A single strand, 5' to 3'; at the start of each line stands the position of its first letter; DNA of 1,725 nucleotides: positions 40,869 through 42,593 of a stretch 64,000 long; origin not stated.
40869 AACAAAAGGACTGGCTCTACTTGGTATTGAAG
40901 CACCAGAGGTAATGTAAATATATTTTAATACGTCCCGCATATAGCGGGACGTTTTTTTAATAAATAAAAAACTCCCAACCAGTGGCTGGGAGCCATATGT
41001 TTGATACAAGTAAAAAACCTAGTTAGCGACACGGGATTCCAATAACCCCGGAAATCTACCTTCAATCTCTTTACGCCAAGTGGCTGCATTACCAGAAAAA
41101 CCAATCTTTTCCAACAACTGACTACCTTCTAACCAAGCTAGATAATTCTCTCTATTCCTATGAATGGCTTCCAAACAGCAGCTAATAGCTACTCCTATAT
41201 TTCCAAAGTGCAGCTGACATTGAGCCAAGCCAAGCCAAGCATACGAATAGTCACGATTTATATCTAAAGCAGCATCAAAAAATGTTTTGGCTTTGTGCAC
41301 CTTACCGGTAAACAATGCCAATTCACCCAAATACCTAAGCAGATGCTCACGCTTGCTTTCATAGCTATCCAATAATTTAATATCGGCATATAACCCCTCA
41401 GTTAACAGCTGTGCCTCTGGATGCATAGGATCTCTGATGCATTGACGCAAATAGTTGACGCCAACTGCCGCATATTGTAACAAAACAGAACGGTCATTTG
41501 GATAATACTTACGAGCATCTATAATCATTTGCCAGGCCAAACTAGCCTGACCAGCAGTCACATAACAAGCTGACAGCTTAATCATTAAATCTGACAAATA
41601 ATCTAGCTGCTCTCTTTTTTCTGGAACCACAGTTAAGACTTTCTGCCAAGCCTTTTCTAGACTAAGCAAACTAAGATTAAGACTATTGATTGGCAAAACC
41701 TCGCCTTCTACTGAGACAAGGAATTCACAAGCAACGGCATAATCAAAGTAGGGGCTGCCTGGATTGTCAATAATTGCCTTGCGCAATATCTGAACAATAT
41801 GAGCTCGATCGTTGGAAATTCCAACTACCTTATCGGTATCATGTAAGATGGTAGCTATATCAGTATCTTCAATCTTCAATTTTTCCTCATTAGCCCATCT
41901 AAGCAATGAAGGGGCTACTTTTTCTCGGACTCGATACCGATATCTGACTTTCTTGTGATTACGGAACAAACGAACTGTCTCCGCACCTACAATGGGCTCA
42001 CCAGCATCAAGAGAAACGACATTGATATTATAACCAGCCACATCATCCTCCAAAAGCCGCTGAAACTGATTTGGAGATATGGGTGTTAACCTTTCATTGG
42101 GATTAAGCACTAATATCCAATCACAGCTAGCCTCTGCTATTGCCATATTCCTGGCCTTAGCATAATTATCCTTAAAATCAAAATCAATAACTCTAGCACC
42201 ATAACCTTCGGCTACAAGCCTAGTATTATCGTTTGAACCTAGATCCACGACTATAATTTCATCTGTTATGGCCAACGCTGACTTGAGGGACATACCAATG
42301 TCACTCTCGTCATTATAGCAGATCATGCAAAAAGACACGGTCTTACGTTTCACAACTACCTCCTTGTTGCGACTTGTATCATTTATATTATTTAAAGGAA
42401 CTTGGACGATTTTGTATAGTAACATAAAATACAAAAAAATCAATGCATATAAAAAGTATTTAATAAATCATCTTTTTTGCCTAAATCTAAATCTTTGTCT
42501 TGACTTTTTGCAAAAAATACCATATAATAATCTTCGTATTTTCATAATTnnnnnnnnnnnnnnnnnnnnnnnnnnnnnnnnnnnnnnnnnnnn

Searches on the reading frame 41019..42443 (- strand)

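Call 116: search_protein_families(library=pfam, proteins=[window:41019-42443:-], max_evalue=0.001)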
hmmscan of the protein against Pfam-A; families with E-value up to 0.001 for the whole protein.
window:41019-42443:- (474 aa): 7 families
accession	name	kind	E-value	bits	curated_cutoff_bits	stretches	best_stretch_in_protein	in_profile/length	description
PF00535.33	Glycos_transf_2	-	2.3e-15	57.4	23.3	1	37-122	1-94/168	Glycosyl transferase family 2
PF13428.12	TPR_14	-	2.2e-06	28.2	23.5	0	368-408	3-43/44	Tetratricopeptide repeat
PF14559.12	TPR_19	-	2.9e-06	27.9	25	1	380-422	5-47/68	Tetratricopeptide repeat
PF07719.23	TPR_2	-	0.00032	21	27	0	368-398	3-33/34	Tetratricopeptide repeat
PF13431.12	TPR_17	-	0.00056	20.4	24.4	0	388-415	1-28/34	Tetratricopeptide repeat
PF00515.34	TPR_1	-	0.00084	19.5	27.8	0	401-433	2-34/34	Tetratricopeptide repeat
PF13181.12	TPR_8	-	0.0009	19.7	25.7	0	372-398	7-33/34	Tetratricopeptide repeat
